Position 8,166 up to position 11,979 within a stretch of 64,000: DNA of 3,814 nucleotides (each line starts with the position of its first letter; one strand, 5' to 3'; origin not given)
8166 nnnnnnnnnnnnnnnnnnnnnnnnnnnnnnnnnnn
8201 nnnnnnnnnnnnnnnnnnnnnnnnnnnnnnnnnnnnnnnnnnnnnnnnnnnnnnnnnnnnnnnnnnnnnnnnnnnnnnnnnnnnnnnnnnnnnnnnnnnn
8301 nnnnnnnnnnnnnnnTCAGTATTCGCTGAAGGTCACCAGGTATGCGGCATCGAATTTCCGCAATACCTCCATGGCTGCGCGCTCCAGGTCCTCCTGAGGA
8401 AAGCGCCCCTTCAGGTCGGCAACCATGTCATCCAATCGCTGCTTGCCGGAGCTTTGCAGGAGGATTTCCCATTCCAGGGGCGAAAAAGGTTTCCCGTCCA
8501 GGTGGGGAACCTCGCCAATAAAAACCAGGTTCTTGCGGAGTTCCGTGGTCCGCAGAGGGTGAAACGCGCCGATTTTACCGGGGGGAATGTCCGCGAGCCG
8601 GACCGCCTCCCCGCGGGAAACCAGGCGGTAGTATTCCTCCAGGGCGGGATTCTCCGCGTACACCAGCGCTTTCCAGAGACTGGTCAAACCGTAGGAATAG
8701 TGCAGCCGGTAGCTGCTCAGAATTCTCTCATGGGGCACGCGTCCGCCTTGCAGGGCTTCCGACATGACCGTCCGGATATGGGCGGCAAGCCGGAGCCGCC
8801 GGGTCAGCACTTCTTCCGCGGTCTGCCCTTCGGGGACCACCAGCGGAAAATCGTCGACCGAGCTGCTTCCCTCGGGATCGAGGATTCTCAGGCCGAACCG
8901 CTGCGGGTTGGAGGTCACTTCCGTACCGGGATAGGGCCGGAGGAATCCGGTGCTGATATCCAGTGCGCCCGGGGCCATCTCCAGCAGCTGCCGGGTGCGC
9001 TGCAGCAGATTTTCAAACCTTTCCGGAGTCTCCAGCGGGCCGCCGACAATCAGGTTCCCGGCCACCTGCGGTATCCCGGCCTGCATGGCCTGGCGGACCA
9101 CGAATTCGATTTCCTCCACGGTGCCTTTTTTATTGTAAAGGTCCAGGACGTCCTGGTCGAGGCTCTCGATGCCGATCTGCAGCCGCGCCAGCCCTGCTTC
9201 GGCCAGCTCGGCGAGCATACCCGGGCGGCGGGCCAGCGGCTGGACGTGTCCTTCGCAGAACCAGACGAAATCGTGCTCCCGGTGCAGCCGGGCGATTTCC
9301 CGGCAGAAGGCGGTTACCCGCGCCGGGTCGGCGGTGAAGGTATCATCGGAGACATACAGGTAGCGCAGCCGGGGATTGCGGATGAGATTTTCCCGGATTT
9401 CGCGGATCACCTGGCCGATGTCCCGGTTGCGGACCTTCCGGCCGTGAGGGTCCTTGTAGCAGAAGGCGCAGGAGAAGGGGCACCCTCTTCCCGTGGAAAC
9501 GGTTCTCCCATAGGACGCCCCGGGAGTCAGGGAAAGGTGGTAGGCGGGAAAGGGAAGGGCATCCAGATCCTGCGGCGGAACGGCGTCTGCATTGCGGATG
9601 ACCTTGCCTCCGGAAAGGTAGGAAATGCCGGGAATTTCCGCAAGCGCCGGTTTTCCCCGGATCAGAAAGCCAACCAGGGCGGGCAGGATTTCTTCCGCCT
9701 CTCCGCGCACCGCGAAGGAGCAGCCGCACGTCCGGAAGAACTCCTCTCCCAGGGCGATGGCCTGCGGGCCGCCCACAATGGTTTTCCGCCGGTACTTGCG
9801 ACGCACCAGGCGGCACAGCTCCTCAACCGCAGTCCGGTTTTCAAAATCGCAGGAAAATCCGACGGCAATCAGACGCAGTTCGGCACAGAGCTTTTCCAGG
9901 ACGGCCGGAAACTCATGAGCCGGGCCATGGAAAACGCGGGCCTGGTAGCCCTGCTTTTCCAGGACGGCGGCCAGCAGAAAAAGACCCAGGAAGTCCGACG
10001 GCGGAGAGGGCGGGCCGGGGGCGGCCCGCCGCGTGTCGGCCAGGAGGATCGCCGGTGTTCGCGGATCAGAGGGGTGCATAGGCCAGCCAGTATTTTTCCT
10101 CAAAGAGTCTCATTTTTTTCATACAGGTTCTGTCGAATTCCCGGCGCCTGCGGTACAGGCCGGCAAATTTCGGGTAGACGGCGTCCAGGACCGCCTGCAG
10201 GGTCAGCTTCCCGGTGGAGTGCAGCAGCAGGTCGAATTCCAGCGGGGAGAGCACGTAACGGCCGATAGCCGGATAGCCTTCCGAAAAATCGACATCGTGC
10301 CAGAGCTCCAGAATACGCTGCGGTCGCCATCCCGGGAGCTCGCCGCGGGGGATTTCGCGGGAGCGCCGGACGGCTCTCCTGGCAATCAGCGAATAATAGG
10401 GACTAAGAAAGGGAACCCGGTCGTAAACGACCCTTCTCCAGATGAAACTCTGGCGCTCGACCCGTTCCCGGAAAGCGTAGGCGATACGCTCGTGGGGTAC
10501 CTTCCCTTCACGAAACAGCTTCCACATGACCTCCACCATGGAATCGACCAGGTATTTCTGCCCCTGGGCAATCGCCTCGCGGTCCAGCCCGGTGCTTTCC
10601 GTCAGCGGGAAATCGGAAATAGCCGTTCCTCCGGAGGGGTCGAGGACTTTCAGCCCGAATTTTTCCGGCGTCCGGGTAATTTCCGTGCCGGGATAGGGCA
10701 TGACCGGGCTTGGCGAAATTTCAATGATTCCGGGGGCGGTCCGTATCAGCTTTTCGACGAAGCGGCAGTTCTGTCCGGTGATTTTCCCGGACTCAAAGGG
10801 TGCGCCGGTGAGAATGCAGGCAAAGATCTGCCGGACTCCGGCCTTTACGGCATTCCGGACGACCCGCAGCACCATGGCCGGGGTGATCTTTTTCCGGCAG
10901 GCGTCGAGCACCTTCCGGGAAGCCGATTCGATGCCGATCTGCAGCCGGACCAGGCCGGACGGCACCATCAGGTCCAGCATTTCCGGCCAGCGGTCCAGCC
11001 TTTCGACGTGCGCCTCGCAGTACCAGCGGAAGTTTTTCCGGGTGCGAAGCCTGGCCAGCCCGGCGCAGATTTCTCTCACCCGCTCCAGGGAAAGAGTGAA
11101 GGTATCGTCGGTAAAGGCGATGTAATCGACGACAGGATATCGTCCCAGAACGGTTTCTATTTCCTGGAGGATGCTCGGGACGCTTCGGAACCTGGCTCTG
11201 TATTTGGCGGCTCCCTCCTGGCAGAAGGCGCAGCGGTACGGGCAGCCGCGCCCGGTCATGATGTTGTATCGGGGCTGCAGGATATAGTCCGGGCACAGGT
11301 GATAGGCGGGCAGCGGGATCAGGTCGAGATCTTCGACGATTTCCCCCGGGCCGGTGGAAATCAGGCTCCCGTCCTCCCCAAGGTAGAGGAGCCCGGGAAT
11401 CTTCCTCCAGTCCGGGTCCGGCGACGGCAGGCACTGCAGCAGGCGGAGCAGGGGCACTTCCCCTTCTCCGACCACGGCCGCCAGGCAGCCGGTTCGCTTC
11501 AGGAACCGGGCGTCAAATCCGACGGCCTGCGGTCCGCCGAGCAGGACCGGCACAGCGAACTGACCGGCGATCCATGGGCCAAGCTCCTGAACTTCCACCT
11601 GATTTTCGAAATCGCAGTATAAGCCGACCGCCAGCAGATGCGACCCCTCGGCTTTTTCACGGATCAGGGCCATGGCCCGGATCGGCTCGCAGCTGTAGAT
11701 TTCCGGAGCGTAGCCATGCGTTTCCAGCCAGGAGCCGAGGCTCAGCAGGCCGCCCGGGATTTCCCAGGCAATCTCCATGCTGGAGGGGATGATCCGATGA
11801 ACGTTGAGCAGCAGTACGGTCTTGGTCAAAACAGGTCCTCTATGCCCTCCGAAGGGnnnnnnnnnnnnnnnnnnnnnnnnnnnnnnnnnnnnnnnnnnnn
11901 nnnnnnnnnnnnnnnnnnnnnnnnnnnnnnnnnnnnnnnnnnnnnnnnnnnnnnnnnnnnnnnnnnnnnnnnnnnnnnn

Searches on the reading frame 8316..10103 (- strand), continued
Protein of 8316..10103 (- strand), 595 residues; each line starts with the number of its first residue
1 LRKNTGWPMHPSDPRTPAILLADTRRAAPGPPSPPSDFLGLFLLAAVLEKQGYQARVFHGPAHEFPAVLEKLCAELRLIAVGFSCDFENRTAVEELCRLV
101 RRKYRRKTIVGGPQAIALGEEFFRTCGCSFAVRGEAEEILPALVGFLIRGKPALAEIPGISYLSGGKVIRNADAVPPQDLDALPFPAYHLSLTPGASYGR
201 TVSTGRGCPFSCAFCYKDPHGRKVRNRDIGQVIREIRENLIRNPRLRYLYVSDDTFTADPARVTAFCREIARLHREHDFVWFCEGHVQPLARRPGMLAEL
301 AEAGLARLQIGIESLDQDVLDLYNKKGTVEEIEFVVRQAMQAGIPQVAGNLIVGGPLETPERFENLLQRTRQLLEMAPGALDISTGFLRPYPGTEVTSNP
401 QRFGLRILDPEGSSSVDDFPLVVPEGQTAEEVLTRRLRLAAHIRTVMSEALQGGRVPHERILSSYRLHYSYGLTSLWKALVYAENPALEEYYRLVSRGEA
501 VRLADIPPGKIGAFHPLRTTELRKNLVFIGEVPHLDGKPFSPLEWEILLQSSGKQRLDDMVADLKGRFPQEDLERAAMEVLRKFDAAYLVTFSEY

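Call 53: fold_search(model_id=the predicted structure, library=pdb)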
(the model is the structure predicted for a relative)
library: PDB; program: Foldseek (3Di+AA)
matches with E <= 10: 1744; with E <= 0.001: 81
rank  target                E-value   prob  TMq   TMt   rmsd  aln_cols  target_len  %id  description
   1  9ccb                  3.0e-22  1.00  0.52  0.71   7.8       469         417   21  X-ray crystal structure of methyl-coenzyme M reductase glutamine methylase (MgmA) from Methanothermobacter marburgensis  (released 2025-01-01)
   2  9n1c                  3.3e-19  1.00  0.58  0.55  13.0       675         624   15  Crystal structure of CysS from Corallococcus sp. CA054B with 5'-deoxyadenosine, methionine, and pantetheinylated 3-ethox (released 2026-01-28)
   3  9n1b                  5.2e-19  1.00  0.57  0.54  13.2       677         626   15  Crystal structure of CysS from Corallococcus sp. CA054B with 5'-deoxyadenosine, methionine, and pantetheinylated 3-metho (released 2026-01-28)
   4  6wte_A                1.0e-18  1.00  0.59  0.60   7.8       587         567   18  Structure of radical S-adenosylmethionine methyltransferase, TsrM, from Kitasatospora setae with cobalamin and [4Fe-4S (released 2020-12-23)
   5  9n1d                  1.0e-18  1.00  0.57  0.54  13.3       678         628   15  Crystal structure of CysS from Corallococcus sp. CA054B with 5'-deoxyadenosine and methionine bound (released 2026-01-28)
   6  6wtf_A                1.2e-18  1.00  0.53  0.57   4.6       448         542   20  Structure of radical S-adenosylmethionine methyltransferase, TsrM, from Kitasatospora setae with tryptophan substrate  (released 2020-12-23)
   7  5ul4                  1.9e-18  1.00  0.57  0.46   7.6       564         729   16  Structure of Cobalamin-dependent S-adenosylmethionine radical enzyme OxsB with aqua-cobalamin and S-adenosylmethionine b (released 2017-04-19)
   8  6wtf_B                2.2e-18  1.00  0.55  0.60   6.3       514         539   18  Structure of radical S-adenosylmethionine methyltransferase, TsrM, from Kitasatospora setae with tryptophan substrate  (released 2020-12-23)
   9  6fd2_B                3.2e-18  1.00  0.55  0.69   7.9       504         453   18  Radical SAM 1,2-diol dehydratase AprD4 in complex with its substrate paromamine (released 2018-01-17)
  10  5ul3                  3.4e-18  1.00  0.56  0.46   7.9       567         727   16  Structure of Cobalamin-dependent S-adenosylmethionine radical enzyme OxsB with aqua-cobalamin bound (released 2017-04-19)
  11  6wte_B                3.6e-18  1.00  0.58  0.64   7.2       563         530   18  Structure of radical S-adenosylmethionine methyltransferase, TsrM, from Kitasatospora setae with cobalamin and [4Fe-4S (released 2020-12-23)
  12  6fd2_A                7.1e-18  1.00  0.55  0.69   7.8       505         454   18  Radical SAM 1,2-diol dehydratase AprD4 in complex with its substrate paromamine (released 2018-01-17)
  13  5ul2                  8.5e-18  1.00  0.57  0.47  13.9       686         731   15  Structure of Apo, SeMet-labeled Cobalamin-dependent S-adenosylmethionine radical enzyme OxsB (released 2017-04-19)
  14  7kdx_B                2.6e-17  1.00  0.59  0.53  12.8       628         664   17  Crystal structure of Streptomyces tokunonesis TokK with hydroxycobalamin, 5'-deoxyadenosine, and methionine (released 2022-01-12)
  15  7kdy_A                3.9e-17  1.00  0.59  0.53   8.9       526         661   19  Crystal structure of Streptomyces tokunonesis TokK with hydroxycobalamin, 5'-deoxyadenosine, methionine, and (2R)-pant (released 2022-01-12)
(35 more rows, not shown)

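Call 60: find_encoding_contigs(protein=P0058, flank=10000, max_places=1)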
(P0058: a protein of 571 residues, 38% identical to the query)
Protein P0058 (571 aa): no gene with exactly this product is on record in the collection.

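Call 61: find_encoding_contigs(protein=P0020, flank=10000, max_places=1)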
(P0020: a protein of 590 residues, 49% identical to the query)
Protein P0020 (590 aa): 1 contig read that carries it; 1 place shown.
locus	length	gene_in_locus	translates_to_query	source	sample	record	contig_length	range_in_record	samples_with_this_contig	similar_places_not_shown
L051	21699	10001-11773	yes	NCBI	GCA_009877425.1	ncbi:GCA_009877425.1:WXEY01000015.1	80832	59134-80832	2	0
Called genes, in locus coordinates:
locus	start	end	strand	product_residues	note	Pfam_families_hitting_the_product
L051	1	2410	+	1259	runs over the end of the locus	PF01336:tRNA_anti-codon, PF02811:PHP, PF07733:DNA_pol3_alpha, PF17657:DNA_pol3_finger, PF14579:HHH_6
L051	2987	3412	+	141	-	PF22091:DUF6941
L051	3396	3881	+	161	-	-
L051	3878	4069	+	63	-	-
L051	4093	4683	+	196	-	-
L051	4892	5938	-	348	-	PF00112:Peptidase_C1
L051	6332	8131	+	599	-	PF02310:B12-binding, PF04055:Radical_SAM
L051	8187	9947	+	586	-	PF02310:B12-binding (weak), PF04055:Radical_SAM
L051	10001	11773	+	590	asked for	PF02310:B12-binding, PF04055:Radical_SAM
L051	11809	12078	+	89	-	PF07862:Nif11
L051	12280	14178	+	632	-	PF02310:B12-binding, PF04055:Radical_SAM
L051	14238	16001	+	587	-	PF02310:B12-binding, PF04055:Radical_SAM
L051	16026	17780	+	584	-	PF02310:B12-binding, PF04055:Radical_SAM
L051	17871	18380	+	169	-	-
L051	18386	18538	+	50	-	-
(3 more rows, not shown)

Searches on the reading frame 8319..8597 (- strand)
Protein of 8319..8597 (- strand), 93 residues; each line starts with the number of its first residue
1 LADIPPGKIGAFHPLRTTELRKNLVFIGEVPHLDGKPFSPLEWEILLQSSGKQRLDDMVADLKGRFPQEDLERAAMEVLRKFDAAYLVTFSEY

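Call 62: predict_structure(alignment_id=A3)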
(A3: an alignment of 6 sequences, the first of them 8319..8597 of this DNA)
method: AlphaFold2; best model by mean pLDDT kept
length: 93 residues; sequences in the alignment: 6
mean_pLDDT: 90.1   pTM: 0.80
mean pLDDT of the five models: 90.1, 90.0, 89.5, 89.0, 86.4
residues with pLDDT >= 90: 62; 70-90: 31; 50-70: 0; < 50: 0
segments of 3 or more residues with pLDDT < 50: none
pLDDT, mean of each block of 10 residues (from residue 1): 81 93 89 91 94 93 85 92 93 86
secondary structure, 60 per line:
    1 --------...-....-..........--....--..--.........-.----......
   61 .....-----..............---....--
elements in order: E13-16 H18-23 E24-27 E30-33 H40-48 H55-65 H71-84 E88-91

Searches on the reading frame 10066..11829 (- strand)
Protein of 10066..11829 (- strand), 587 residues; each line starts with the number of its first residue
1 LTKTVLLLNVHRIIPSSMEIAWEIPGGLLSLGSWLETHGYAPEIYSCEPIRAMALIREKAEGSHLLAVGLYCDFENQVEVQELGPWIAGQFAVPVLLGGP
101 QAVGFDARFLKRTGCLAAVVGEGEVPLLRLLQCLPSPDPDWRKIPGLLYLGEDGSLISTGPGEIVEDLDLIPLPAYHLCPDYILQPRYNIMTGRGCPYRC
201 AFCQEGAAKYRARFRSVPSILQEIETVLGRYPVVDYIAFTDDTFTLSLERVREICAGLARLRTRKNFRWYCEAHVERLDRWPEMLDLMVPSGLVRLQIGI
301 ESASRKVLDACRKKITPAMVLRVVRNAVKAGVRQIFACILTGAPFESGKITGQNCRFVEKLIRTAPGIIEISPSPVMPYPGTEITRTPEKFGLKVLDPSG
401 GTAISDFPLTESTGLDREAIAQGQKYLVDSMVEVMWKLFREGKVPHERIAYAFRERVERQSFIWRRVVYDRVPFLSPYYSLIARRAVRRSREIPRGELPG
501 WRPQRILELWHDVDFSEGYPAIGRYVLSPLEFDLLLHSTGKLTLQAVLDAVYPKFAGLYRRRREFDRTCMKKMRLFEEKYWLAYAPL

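Call 5: search_protein_families(library=pfam, proteins=[window:10066-11829:-], max_evalue=0.1)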
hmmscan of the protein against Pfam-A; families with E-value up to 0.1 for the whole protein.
window:10066-11829:- (587 aa): 2 families
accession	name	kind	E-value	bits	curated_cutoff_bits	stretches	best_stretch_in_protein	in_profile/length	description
PF04055.27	Radical_SAM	-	8.1e-23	81.8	29.5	1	192-340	3-151/166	Radical SAM superfamily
PF02310.24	B12-binding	-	0.036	14.4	32.1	0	92-130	81-120/121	B12 binding domain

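Call 6: search_protein_families(library=ncbifam, proteins=[window:10066-11829:-], max_evalue=0.1)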
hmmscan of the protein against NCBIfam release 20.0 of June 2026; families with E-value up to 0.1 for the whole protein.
window:10066-11829:- (587 aa): 23 families
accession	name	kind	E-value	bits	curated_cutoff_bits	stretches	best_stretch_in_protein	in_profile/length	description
NF050148.1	rSAM_ApyD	equivalog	7.2e-32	110.6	750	1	90-362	101-367/645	RiPP biosynthesis radical SAM protein ApyD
TIGR03471.1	HpnJ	equivalog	5.4e-28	98.1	577.6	1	140-392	141-391/472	hopanoid biosynthesis associated radical SAM protein HpnJ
TIGR04479.1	bcpD_PhpK_rSAM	subfamily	1.3e-20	73.3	600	1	165-360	220-408/504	PhpK family radical SAM P-methyltransferase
TIGR02026.1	BchE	equivalog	6.1e-20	71.5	481.35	1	119-318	120-323/497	magnesium-protoporphyrin IX monomethyl ester anaerobic oxidative cyclase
TIGR04013.1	B12_SAM_MJ_1487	hypoth_equivalog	5e-19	68.4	251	1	94-387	72-356/382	TIGR04013 family B12-binding domain/radical SAM domain-containing protein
TIGR04072.2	rSAM_ladder_B12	equivalog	1.4e-15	56.9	360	1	88-360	94-348/443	lipid biosynthesis B12-binding/radical SAM protein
NF033070.1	rSAM_AprD4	equivalog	4.4e-15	55.5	500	1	189-386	198-388/456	AprD4 family radical SAM diol-dehydratase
TIGR04367.1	HpnR_B12_rSAM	equivalog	6.1e-15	54.7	650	1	96-388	94-373/490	hopanoid C-3 methylase HpnR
TIGR04295.1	B12_rSAM_oligo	hypoth_equivalog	1.1e-14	54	400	1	99-382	108-378/422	TIGR04295 family B12-binding domain-containing radical SAM protein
NF038361.1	rSAM_Sden_1168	equivalog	8.9e-14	50.9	575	1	119-361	203-451/560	Sden_1168 family B12-binding radical SAM P-methyltransferase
TIGR03975.1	rSAM_ocin_1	subfamily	2.2e-13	49.6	281.85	1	95-363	160-432/606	RiPP maturation radical SAM C-methyltransferase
TIGR04014.1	B12_SAM_MJ_0865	equivalog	1.3e-11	43.9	360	1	95-349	71-324/434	methyl-coenzyme M reductase glutamine C-methyltransferase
TIGR04385.1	B12_rSAM_cofa1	equivalog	1.7e-11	44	450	1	94-361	101-364/438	B12 lower ligand biosynthesis radical SAM protein BzaD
NF033712.0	B12_rSAM_KedN5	subfamily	3.5e-11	42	700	1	95-267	94-273/624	KedN5 family methylcobalamin-dependent radical SAM C-methyltransferase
TIGR04190.1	B12_SAM_Ta0216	equivalog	9.2e-09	34.4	500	1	181-396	213-434/554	TIGR04190 family B12-binding domain/radical SAM domain protein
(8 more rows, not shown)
